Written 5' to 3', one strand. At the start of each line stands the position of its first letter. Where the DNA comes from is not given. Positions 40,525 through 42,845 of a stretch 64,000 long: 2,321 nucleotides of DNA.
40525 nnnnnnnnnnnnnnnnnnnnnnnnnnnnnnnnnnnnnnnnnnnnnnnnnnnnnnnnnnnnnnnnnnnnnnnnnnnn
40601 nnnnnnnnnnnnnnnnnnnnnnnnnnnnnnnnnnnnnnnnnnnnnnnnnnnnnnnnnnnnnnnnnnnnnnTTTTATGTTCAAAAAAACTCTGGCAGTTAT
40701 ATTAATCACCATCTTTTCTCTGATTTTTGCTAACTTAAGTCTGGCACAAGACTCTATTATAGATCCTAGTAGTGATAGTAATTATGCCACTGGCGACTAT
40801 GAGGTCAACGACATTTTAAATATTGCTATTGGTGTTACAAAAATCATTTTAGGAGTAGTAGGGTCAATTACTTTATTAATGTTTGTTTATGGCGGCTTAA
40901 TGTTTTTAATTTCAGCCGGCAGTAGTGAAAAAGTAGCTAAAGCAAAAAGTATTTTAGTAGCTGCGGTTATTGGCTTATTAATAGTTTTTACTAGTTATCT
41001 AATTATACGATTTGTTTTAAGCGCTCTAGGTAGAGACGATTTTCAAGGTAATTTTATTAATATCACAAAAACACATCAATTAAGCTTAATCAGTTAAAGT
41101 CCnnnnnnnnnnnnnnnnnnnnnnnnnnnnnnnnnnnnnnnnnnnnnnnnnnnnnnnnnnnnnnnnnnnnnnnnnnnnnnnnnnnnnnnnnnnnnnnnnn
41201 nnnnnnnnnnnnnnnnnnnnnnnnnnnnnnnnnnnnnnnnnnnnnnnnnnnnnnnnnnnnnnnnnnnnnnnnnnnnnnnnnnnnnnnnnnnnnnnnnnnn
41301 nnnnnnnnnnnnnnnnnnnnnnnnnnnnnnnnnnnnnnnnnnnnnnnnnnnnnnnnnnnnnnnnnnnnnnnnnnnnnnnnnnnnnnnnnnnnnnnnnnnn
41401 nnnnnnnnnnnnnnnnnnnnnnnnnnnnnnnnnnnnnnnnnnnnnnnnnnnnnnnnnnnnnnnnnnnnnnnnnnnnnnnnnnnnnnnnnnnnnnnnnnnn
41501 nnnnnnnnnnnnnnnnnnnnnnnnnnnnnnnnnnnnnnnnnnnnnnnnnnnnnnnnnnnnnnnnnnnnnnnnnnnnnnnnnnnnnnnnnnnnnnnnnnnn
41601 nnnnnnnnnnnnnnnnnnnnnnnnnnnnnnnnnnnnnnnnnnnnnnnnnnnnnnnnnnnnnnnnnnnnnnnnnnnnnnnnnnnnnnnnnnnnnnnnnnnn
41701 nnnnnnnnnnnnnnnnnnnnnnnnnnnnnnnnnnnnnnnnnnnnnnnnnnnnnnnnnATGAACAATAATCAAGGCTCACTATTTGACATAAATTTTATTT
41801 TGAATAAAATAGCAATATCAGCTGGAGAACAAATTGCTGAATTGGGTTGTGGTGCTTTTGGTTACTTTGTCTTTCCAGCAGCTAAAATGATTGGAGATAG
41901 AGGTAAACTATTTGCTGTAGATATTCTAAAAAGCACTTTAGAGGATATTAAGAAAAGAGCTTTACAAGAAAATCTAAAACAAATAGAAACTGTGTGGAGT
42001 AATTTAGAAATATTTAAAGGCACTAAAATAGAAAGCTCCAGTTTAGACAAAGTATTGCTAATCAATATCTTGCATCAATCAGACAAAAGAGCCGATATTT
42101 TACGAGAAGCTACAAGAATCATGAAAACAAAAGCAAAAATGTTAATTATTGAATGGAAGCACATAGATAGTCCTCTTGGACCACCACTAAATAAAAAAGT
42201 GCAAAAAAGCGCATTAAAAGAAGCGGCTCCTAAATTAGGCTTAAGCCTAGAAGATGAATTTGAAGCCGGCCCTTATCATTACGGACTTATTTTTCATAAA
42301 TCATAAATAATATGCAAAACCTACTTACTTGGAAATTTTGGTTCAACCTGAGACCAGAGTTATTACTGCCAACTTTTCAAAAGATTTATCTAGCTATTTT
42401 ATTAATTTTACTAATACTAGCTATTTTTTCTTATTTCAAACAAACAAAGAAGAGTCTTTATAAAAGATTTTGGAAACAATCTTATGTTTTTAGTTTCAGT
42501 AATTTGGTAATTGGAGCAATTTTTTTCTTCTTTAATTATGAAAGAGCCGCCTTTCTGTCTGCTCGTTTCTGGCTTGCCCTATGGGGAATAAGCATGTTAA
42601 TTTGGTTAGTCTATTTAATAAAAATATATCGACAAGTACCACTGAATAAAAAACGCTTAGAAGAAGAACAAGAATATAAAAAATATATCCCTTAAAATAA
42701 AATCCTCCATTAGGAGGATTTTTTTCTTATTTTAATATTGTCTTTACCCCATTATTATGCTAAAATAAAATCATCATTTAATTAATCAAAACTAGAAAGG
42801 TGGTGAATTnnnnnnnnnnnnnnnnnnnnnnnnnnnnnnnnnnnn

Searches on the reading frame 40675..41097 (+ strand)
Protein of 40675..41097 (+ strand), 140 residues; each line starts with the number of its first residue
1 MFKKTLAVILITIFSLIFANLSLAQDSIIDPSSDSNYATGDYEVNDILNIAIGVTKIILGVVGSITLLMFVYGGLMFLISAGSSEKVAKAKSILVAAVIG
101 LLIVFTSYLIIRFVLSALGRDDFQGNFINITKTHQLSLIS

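Call 3: search_protein_families(library=pfam, proteins=[window:40675-41097:+], max_evalue=1)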
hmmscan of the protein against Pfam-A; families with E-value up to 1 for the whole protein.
window:40675-41097:+ (140 aa): 3 families
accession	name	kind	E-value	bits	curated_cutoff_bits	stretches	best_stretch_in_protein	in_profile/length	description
PF18895.5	T4SS_pilin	-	5.3e-07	30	26.6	1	53-113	11-70/71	Type IV secretion system pilin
PF04746.17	DUF575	-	0.0039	17.9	25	1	53-90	11-48/101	Protein of unknown function (DUF575)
PF04246.17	RseC_MucC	-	0.022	15.1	24.4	1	65-120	66-120/130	Positive regulator of sigma(E), RseC/MucC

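Call 4: search_protein_families(library=ncbifam, proteins=[window:40675-41097:+], max_evalue=1)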
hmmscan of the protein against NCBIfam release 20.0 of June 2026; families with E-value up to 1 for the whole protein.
window:40675-41097:+ (140 aa): 2 families
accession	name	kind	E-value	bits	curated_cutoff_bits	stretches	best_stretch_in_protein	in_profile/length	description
NF045849.1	ICE_MMCAP2_0565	equivalog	0.00034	20.3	40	1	45-117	7-79/80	Mbov_0395 family pilin-like conjugal transfer protein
NF003425.0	PRK04897.1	equivalog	0.018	14.2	355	1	42-121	143-224/298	zinc metalloprotease HtpX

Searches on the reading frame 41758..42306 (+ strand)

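Call 7: search_protein_families(library=pfam, proteins=[window:41758-42306:+], max_evalue=0.001)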
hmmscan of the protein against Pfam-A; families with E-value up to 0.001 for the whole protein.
window:41758-42306:+ (182 aa): 6 families
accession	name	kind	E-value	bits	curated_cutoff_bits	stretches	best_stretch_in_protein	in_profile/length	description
PF13847.12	Methyltransf_31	-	2e-10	41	27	1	21-134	2-113/145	Methyltransferase domain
PF01209.24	Ubie_methyltran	-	2e-08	34.3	20.1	1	13-140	38-161/233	ubiE/COQ5 methyltransferase family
PF08241.18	Methyltransf_11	-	2.7e-07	31.6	21.2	1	28-129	2-94/95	Methyltransferase domain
PF13649.12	Methyltransf_25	-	4.4e-07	30.9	27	1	26-124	1-95/97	Methyltransferase domain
PF08242.18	Methyltransf_12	-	1.9e-05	25.8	30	1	28-124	2-94/98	Methyltransferase domain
PF05175.20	MTS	-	0.00038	20.6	23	1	13-150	22-156/170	Methyltransferase small domain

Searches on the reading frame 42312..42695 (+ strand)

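Call 7: search_protein_families(library=pfam, proteins=[window:42312-42695:+], max_evalue=0.001)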
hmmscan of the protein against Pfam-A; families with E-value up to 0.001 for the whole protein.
window:42312-42695:+ (127 aa): 0 families

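Call 17: search_protein_families(library=pfam, proteins=[window:42312-42695:+], max_evalue=1)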
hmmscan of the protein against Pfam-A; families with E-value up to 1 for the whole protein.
window:42312-42695:+ (127 aa): 5 families
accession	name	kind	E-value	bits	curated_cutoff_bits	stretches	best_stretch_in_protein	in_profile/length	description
PF03649.18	UPF0014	-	0.002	18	22.6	1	26-94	59-127/242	Uncharacterised protein family (UPF0014)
PF03419.18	Peptidase_U4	-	0.0033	17.2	28.4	1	19-119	52-145/284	Sporulation factor SpoIIGA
PF25323.1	6TM_PilS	-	0.0085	16.2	27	1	27-102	20-97/189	PilS-like transmembrane domain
PF12036.14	DUF3522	-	0.032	14.8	29.3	1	25-76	121-172/188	Protein of unknown function (DUF3522)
PF20136.4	DUF6526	-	0.84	10.1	23.7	0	20-55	14-50/145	Family of unknown function (DUF6526)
